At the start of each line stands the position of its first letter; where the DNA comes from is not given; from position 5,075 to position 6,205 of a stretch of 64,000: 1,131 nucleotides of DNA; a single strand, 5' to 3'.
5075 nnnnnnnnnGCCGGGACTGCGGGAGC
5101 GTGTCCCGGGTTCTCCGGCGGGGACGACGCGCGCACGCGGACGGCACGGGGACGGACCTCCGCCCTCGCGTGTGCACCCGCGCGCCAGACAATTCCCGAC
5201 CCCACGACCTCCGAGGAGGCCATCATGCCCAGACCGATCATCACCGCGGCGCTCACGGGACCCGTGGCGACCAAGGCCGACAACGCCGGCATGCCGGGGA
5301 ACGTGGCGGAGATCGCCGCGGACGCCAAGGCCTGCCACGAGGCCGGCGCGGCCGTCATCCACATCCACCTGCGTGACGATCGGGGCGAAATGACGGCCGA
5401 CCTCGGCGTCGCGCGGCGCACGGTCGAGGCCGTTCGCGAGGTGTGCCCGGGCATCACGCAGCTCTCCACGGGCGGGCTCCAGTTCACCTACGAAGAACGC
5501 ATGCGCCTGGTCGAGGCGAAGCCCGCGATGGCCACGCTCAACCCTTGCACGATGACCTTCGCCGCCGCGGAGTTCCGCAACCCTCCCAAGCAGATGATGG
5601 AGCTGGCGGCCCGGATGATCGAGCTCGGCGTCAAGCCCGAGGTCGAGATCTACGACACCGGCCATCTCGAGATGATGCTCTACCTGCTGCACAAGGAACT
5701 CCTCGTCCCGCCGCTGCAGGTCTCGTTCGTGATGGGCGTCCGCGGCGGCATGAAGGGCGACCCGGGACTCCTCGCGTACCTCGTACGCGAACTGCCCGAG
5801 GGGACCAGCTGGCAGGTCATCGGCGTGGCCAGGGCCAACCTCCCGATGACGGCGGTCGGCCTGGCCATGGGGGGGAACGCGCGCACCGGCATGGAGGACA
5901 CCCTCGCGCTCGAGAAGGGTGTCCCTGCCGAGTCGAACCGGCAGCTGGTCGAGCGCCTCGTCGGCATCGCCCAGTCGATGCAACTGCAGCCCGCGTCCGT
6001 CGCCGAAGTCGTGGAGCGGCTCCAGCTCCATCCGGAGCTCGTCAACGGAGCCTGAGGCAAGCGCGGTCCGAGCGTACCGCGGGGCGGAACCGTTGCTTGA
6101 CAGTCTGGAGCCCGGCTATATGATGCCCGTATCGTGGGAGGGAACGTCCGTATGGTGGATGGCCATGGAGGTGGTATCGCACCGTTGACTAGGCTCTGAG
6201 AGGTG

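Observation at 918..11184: Catabolic island pairing an L-carnitine-dehydrogenase-like enzyme with a BKACE cleavage enzyme and an amino-acid-type ABC importer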

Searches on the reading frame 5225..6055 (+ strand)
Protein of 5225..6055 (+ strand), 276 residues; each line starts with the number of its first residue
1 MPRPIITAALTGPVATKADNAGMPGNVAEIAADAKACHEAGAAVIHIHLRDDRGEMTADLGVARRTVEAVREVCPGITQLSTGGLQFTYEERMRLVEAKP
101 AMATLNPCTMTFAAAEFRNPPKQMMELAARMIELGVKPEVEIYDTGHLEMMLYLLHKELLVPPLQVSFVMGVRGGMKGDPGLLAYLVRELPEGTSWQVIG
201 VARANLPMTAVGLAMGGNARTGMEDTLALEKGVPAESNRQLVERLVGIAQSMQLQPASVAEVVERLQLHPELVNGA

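Call 6: search_protein_families(library=pfam, proteins=[window:5225-6055:+])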
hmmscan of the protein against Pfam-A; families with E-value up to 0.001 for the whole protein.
window:5225-6055:+ (276 aa): 1 family
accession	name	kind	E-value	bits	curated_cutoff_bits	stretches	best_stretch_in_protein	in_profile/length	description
PF05853.18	BKACE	-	8.7e-86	288.1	24.8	1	5-268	3-274/274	beta-keto acid cleavage enzyme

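Call 7: search_protein_families(library=ncbifam, proteins=[window:5225-6055:+])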
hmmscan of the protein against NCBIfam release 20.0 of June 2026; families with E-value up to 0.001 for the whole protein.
window:5225-6055:+ (276 aa): 4 families
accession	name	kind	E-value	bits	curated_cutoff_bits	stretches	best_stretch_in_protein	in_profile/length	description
NF052387.1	Lys_ferment_KCE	equivalog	1.2e-76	257.6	382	1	5-267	3-266/267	3-keto-5-aminohexanoate cleavage enzyme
NF053568.1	3OXCoAcCUPNH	equivalog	1.4e-57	195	350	1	5-268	5-272/274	3-oxoadipate:acetyl-CoA acetyltransferase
NF052389.1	Lys_KAL_CLE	exception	1.3e-53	182.4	725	1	5-253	172-421/440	bifunctional 3-aminobutyryl-CoA ammonia lyase/3-keto-5-aminohexanoate cleavage enzyme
NF053538.1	DixhxACActTsKce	equivalog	1.8e-45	155.3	430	2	116-269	146-303/310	3,5-dioxohexanoate:acetyl-CoA acetone transferase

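Call 8: search_solved_structures(query=window:5225-6055:+, show_alignments=1)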
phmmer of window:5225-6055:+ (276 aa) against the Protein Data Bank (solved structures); distinct sequences matched with E-value up to 0.001: 16.
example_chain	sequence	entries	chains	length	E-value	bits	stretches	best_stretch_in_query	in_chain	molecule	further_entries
2y7d_A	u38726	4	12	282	1.7e-53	185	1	5-255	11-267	3-KETO-5-AMINOHEXANOATE CLEAVAGE ENZYME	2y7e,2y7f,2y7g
3no5_A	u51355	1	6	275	3.1e-40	141.5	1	5-262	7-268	Uncharacterized protein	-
3chv_A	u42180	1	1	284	9.4e-40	140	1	5-264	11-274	Prokaryotic domain of unknown function (DUF849) with a TIM barrel fold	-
3fa5_A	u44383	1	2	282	1.1e-36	129.9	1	5-254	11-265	protein of unknown function (DUF849)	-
3lot_A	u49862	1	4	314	9.3e-35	123.6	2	116-268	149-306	uncharacterized protein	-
3e49_A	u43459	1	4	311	1.4e-30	109.9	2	135-268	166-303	uncharacterized protein DUF849 with a TIM barrel fold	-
9zsc_A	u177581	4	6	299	3.8e-30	108.5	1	3-268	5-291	3-keto-5-aminohexanoate cleavage protein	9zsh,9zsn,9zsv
8rio_A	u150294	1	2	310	1e-26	97.3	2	133-268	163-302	3-keto-5-aminohexanoate cleavage protein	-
8rip_A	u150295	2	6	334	1.4e-26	96.8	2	133-268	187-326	3-keto-5-aminohexanoate cleavage protein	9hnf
3e02_A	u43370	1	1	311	4e-26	95.3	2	134-261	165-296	uncharacterized protein DUF849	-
3c6c_A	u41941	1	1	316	4e-23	85.5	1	117-258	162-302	3-keto-5-aminohexanoate cleavage enzyme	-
5zmu_A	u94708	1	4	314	1.8e-08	37.5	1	17-266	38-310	Cis-epoxysuccinate hydrolase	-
5zmy_A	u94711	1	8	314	1.9e-08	37.4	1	17-266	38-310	Cis-epoxysuccinate hydrolase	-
5i9f_A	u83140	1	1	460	0.00044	23.1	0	123-145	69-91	pentatricopeptide repeat protein dPPR-U10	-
5i9g_C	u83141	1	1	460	0.00052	22.8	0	122-145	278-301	pentatricopeptide repeat protein dPPR-U8C2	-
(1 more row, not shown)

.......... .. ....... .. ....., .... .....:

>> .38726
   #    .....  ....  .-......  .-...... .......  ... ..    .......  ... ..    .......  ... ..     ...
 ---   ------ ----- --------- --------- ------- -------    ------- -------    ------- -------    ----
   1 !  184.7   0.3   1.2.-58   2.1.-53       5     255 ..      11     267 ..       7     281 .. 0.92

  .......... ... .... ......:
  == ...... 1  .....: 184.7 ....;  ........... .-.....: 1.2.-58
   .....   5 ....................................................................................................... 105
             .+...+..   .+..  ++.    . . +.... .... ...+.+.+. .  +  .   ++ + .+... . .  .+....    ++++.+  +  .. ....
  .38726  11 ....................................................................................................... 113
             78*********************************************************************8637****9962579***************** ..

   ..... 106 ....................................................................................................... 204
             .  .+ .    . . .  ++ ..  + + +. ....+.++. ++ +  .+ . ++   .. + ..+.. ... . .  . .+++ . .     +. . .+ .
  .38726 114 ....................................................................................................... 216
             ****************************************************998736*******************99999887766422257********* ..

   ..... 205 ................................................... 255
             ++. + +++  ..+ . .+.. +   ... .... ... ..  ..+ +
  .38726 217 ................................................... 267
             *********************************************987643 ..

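Call 13: find_homologous_proteins(query=window:5225-6055:+)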
Query window:5225-6055:+ (276 aa): 2329 proteins with E <= 0.001 among 8000 candidates; the best 120 are listed.
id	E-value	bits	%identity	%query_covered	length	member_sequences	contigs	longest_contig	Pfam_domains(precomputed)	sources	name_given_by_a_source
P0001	3.0e-167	573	95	100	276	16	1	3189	PF05853.19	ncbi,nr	ncbi:MAG: 3-keto-5-aminohexanoate cleavage protein [Thermoleophilia bacterium]|nr:3-keto-5-aminohexa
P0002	5.6e-163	559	93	100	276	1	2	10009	PF05853.19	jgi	jgi:3-keto-5-aminohexanoate cleavage enzyme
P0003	1.0e-155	535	88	100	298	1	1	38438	PF05853.19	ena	-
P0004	3.8e-155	533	87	100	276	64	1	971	PF05853.19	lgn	-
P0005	1.7e-154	531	88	100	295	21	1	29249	PF05853.19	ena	-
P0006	1.3e-152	525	86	100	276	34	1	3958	PF05853.19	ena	-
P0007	4.8e-152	523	86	100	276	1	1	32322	PF05853.19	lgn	-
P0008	1.1e-150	518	86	99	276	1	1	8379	PF05853.19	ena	-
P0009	2.5e-150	517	86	100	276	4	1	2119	PF05853.19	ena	-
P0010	4.3e-150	516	85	100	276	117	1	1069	PF05853.19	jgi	jgi:3-keto-5-aminohexanoate cleavage enzyme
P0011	3.4e-149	513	87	100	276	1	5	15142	PF05853.19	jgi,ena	jgi:uncharacterized protein (DUF849 family)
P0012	6.0e-149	513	85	100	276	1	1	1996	PF05853.19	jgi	jgi:3-keto-5-aminohexanoate cleavage enzyme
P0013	8.6e-149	512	85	100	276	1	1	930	PF05853.19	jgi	jgi:uncharacterized protein (DUF849 family)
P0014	1.0e-148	512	84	100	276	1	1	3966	PF05853.19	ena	-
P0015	1.2e-148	512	86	100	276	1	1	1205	PF05853.19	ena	-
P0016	1.3e-148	512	86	99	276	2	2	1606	PF05853.19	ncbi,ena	-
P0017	2.2e-148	511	84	100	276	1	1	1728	PF05853.19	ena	-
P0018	2.5e-148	511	85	100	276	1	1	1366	PF05853.19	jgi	-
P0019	2.8e-148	510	84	100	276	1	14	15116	PF05853.19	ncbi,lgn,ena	-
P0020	2.9e-148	510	85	100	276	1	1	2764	PF05853.19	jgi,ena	-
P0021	3.6e-148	510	85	99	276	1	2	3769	PF05853.19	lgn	-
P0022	3.7e-148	510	86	99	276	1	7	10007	PF05853.19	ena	-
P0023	4.9e-148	510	86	100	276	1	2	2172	PF05853.19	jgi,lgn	jgi:3-keto-5-aminohexanoate cleavage enzyme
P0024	6.6e-148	509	84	100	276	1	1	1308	PF05853.19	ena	-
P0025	6.8e-148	509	86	100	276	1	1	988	PF05853.19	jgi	jgi:3-keto-5-aminohexanoate cleavage enzyme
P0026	6.8e-148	509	86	100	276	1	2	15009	PF05853.19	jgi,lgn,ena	-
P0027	8.4e-148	509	86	99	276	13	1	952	PF05853.19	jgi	jgi:uncharacterized protein (DUF849 family)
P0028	1.3e-147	508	85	100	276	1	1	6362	PF05853.19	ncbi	-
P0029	1.4e-147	508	86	99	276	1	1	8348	PF05853.19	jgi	jgi:3-keto-5-aminohexanoate cleavage enzyme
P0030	1.5e-147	508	86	99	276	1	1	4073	PF05853.19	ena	-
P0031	2.4e-147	507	85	99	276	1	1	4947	PF05853.19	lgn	-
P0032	3.4e-147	507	83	100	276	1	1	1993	PF05853.19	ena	-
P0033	3.9e-147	507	85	99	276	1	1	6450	PF05853.19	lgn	-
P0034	4.0e-147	507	85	99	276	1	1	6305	PF05853.19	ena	-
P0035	5.8e-147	506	84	100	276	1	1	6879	PF05853.19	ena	-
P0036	6.0e-147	506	83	100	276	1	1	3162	PF05853.19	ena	-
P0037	1.1e-146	505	85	99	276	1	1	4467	PF05853.19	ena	-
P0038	1.5e-146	505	85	100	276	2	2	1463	PF05853.19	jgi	jgi:uncharacterized protein (DUF849 family)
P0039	1.7e-146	505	85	100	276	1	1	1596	PF05853.19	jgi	jgi:3-keto-5-aminohexanoate cleavage enzyme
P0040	1.7e-146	505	84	100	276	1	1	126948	PF05853.19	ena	-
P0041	2.0e-146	504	85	99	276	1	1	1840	PF05853.19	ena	-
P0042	2.3e-146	504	85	100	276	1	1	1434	PF05853.19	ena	-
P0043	2.4e-146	504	85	99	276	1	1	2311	PF05853.19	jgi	-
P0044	3.0e-146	504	85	100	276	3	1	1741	PF05853.19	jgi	jgi:3-keto-5-aminohexanoate cleavage enzyme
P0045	3.7e-146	503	84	100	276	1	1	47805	PF05853.19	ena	-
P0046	4.6e-146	503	84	100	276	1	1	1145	PF05853.19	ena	-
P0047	4.8e-146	503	85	99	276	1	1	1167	PF05853.19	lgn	-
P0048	6.2e-146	503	84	100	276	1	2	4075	PF05853.19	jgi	-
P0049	6.3e-146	503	84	100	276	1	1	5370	PF05853.19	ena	-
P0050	8.6e-146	502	84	99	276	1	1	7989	PF05853.19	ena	-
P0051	9.0e-146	502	85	100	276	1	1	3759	PF05853.19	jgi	jgi:uncharacterized protein (DUF849 family)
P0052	1.4e-145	502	84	100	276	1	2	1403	PF05853.19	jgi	-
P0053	1.8e-145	501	84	100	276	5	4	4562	PF05853.19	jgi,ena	-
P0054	2.4e-145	501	84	99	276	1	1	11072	PF05853.19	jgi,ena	-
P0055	3.0e-145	500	84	100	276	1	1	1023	PF05853.19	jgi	jgi:3-keto-5-aminohexanoate cleavage enzyme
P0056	3.1e-145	500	85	99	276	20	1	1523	PF05853.19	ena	-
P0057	3.7e-145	500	84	99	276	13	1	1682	PF05853.19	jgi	jgi:uncharacterized protein (DUF849 family)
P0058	4.2e-145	500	84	100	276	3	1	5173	PF05853.19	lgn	-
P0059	4.6e-145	500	84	100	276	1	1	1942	PF05853.19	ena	-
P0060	4.8e-145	500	83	100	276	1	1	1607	PF05853.19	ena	-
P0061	4.8e-145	500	83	100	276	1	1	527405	PF05853.19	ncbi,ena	-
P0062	5.2e-145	500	84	100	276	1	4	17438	PF05853.19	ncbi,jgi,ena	ncbi:MAG: 3-keto-5-aminohexanoate cleavage protein [Actinomycetes bacterium]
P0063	5.3e-145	500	85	99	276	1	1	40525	PF05853.19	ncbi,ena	-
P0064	5.7e-145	500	84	99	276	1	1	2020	PF05853.19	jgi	-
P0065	5.7e-145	500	84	99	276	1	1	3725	PF05853.19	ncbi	-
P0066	6.3e-145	499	84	100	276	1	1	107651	PF05853.19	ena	-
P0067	6.6e-145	499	84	99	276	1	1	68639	PF05853.19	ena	-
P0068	1.0e-144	499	84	100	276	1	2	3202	PF05853.19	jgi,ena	-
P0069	1.1e-144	499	84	99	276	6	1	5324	PF05853.19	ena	-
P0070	1.1e-144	499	85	99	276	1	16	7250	PF05853.19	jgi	jgi:3-keto-5-aminohexanoate cleavage enzyme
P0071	1.4e-144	498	84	99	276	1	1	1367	PF05853.19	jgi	jgi:3-keto-5-aminohexanoate cleavage enzyme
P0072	1.4e-144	498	84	100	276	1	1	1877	PF05853.19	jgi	-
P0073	1.5e-144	498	84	99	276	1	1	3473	PF05853.19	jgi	jgi:3-keto-5-aminohexanoate cleavage enzyme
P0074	1.6e-144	498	84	99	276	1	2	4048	PF05853.19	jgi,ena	-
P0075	1.8e-144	498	84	100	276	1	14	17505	PF05853.19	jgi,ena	jgi:uncharacterized protein (DUF849 family)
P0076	1.8e-144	498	83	100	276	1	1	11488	PF05853.19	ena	-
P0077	1.9e-144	498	84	99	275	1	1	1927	PF05853.19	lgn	-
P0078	2.0e-144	498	84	99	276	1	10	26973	PF05853.19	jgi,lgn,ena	jgi:3-keto-5-aminohexanoate cleavage enzyme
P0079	4.2e-144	497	84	99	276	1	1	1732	PF05853.19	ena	-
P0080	4.2e-144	497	84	100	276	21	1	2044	PF05853.19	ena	-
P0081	5.9e-144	496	83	100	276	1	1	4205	PF05853.19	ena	-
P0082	6.5e-144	496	84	99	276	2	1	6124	PF05853.19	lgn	-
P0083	1.0e-143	495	83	100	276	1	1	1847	PF05853.19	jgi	jgi:uncharacterized protein (DUF849 family)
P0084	1.1e-143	495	83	100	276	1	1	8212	PF05853.19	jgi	jgi:3-keto-5-aminohexanoate cleavage enzyme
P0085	6.0e-143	493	84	100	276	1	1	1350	PF05853.19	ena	-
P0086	9.8e-143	492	85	99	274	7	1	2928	PF05853.19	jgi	jgi:3-keto-5-aminohexanoate cleavage enzyme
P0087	3.6e-142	490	83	100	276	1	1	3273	PF05853.19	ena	-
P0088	1.3e-141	489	84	99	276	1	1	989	PF05853.19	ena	-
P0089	2.1e-141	488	83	100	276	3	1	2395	PF05853.19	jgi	-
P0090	6.8e-141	486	82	100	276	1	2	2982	PF05853.19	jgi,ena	jgi:uncharacterized protein (DUF849 family)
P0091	1.8e-140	485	82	100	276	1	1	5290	PF05853.19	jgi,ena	jgi:uncharacterized protein (DUF849 family)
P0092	1.1e-137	476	80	100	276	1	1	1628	PF05853.19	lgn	-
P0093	2.2e-137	475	79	100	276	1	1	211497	PF05853.19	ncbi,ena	-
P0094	2.3e-137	475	80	99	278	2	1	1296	PF05853.19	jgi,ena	-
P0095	4.4e-137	474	82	99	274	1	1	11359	PF05853.19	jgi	jgi:3-keto-5-aminohexanoate cleavage enzyme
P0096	1.9e-136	472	79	100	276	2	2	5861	PF05853.19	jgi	jgi:3-keto-5-aminohexanoate cleavage enzyme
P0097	7.7e-136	470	79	100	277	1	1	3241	PF05853.19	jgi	jgi:3-keto-5-aminohexanoate cleavage enzyme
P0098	1.7e-135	469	80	99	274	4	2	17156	PF05853.19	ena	-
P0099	1.8e-135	468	79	100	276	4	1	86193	PF05853.19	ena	-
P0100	8.7e-135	466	79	99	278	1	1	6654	PF05853.19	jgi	jgi:3-keto-5-aminohexanoate cleavage enzyme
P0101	4.8e-133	461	80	99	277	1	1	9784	PF05853.19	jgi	jgi:uncharacterized protein (DUF849 family)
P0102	7.0e-133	460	79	99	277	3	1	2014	PF05853.19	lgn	-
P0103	3.2e-132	458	79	98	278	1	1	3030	PF05853.19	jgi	jgi:3-keto-5-aminohexanoate cleavage enzyme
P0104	9.4e-132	456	77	100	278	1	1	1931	PF05853.19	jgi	jgi:3-keto-5-aminohexanoate cleavage enzyme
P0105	1.1e-131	456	78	99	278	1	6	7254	PF05853.19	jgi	jgi:uncharacterized protein (DUF849 family)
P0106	5.2e-131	454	76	99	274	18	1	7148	PF05853.19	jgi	jgi:3-keto-5-aminohexanoate cleavage enzyme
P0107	1.1e-130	453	76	99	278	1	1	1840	PF05853.19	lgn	-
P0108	1.2e-130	453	76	99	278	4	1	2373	PF05853.19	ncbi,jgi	-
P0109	1.1e-129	449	76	100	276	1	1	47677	PF05853.19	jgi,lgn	jgi:3-keto-5-aminohexanoate cleavage enzyme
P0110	5.1e-129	447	76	100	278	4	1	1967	PF05853.19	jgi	-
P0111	5.2e-129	447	75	100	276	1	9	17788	PF05853.19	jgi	jgi:3-keto-5-aminohexanoate cleavage enzyme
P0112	2.6e-128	445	87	84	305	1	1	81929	PF05853.19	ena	-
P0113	3.6e-127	441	76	100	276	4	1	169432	PF05853.19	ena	-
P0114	4.2e-127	441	74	99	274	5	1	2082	PF05853.19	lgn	-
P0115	7.7e-127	440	74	99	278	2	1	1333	PF05853.19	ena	-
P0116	1.2e-124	433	74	99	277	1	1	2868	PF05853.19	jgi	jgi:3-keto-5-aminohexanoate cleavage enzyme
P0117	4.8e-123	428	72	99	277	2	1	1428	PF05853.19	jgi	jgi:3-keto-5-aminohexanoate cleavage enzyme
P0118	1.3e-122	426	71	100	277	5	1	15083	PF05853.19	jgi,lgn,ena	-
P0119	1.7e-122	426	72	99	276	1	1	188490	PF05853.19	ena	-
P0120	2.5e-122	425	72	99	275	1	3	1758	PF05853.19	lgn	-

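Call 14: find_encoding_contigs(protein=P0061, flank=10000, max_places=2)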
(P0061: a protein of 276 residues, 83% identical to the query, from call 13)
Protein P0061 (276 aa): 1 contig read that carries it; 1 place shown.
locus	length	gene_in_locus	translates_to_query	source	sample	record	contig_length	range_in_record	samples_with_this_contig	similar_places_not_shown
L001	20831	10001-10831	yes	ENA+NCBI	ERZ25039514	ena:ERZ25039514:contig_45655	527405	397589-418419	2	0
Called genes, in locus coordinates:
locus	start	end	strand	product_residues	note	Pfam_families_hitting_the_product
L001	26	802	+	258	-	PF12802:MarR_2 (weak), PF13384:HTH_23 (weak), PF25213:HVO_A0261_N (weak), PF01978:TrmB (weak), PF09339:HTH_IclR, PF13412:HTH_24 (weak), PF13545:HTH_Crp_2 (weak), PF01614:IclR_C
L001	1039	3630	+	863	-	PF21423:AhtL-like_1st, PF00384:Molybdopterin, PF01568:Molydop_binding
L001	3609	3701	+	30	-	-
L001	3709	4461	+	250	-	PF13247:Fer4_11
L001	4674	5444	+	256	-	PF09339:HTH_IclR, PF25863:PglZ_C (faint), PF12802:MarR_2 (weak), PF01614:IclR_C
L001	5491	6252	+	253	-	PF08659:KR, PF00106:adh_short, PF13561:adh_short_C2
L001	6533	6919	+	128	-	PF00106:adh_short, PF08659:KR, PF13561:adh_short_C2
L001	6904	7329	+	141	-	PF00106:adh_short, PF13561:adh_short_C2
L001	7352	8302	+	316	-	PF02737:3HCDH_N, PF03446:NAD_binding_2 (faint), PF00725:3HCDH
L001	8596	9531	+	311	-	PF04199:Cyclase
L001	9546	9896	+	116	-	PF07883:Cupin_2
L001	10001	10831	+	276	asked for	PF05853:BKACE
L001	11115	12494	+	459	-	PF13458:Peripla_BP_6, PF01094:ANF_receptor (faint)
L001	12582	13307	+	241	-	PF00005:ABC_tran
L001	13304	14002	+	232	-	PF00005:ABC_tran, PF13304:AAA_21 (faint)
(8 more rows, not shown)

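Call 15: find_encoding_contigs(protein=P0093, flank=10000, max_places=2)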
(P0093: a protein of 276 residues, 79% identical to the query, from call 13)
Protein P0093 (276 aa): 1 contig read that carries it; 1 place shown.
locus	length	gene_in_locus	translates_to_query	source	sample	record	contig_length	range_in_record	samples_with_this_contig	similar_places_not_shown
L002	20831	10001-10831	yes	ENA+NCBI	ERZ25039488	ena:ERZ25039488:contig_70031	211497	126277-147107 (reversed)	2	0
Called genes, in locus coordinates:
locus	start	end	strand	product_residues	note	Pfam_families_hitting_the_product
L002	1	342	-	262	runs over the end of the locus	PF13183:Fer4_8 (faint), PF12838:Fer4_7 (weak), PF13237:Fer4_10 (weak), PF13247:Fer4_11, PF13187:Fer4_9 (weak), PF00037:Fer4 (weak), PF12797:Fer4_2 (weak), PF12837:Fer4_6, +1 more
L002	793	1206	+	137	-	-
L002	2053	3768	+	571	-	PF00384:Molybdopterin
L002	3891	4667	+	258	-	PF09339:HTH_IclR, PF01614:IclR_C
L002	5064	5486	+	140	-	PF00106:adh_short, PF13561:adh_short_C2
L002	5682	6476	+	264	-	PF00106:adh_short, PF01370:Epimerase (faint), PF08659:KR, PF13561:adh_short_C2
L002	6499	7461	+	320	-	PF02737:3HCDH_N, PF00725:3HCDH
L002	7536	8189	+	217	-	PF12802:MarR_2 (weak), PF25213:HVO_A0261_N (faint), PF09339:HTH_IclR, PF13412:HTH_24 (weak), PF01614:IclR_C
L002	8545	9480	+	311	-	PF04199:Cyclase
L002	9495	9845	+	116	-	PF07883:Cupin_2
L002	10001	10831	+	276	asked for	PF05853:BKACE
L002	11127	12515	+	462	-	PF10518:TAT_signal (weak), PF13433:Peripla_BP_5 (faint), PF13458:Peripla_BP_6, PF01094:ANF_receptor (faint)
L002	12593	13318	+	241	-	PF00005:ABC_tran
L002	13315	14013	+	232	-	PF00005:ABC_tran, PF13304:AAA_21 (faint)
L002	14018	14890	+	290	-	PF02653:BPD_transp_2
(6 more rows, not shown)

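Call 16: find_encoding_contigs(protein=P0119, flank=10000, max_places=2)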
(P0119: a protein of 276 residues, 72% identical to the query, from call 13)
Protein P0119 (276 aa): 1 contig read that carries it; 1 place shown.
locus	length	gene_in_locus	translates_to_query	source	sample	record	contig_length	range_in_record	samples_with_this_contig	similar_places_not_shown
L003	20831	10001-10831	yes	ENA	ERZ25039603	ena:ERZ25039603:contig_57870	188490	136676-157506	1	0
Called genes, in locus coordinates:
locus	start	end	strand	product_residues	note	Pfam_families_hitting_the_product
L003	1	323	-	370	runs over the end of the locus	PF12804:NTP_transf_3, PF03205:MobB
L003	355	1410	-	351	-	PF00005:ABC_tran, PF13304:AAA_21 (faint), PF03459:TOBE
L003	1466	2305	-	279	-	PF00528:BPD_transp_1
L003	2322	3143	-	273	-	PF03466:LysR_substrate (faint), PF01547:SBP_bac_1, PF12974:Phosphonate-bd, PF13531:SBP_bac_11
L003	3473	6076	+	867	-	PF21423:AhtL-like_1st, PF00384:Molybdopterin, PF01568:Molydop_binding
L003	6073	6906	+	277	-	PF13247:Fer4_11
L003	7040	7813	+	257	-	PF09339:HTH_IclR, PF12802:MarR_2 (weak), PF01614:IclR_C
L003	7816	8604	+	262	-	PF08659:KR, PF00106:adh_short, PF03435:Sacchrp_dh_NADP (weak), PF13561:adh_short_C2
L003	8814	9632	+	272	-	PF04199:Cyclase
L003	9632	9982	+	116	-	PF07883:Cupin_2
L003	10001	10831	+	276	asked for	PF05853:BKACE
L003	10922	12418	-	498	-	PF05977:MFS_3, PF00083:Sugar_tr (weak), PF07690:MFS_1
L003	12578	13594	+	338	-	PF04715:, PF00425:Chorismate_bind (weak)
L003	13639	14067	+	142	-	PF00425:Chorismate_bind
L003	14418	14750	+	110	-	PF00117:GATase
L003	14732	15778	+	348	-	PF02885:Glycos_trans_3N, PF00591:Glycos_transf_3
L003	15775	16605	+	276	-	PF00218:IGPS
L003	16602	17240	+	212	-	PF00697:PRAI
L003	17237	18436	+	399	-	PF00291:PALP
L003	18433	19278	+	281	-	PF00290:Trp_syntA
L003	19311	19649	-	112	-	PF02641:DUF190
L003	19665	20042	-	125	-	PF02537:CRCB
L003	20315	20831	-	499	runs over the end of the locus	PF00270:DEAD, PF00271:Helicase_C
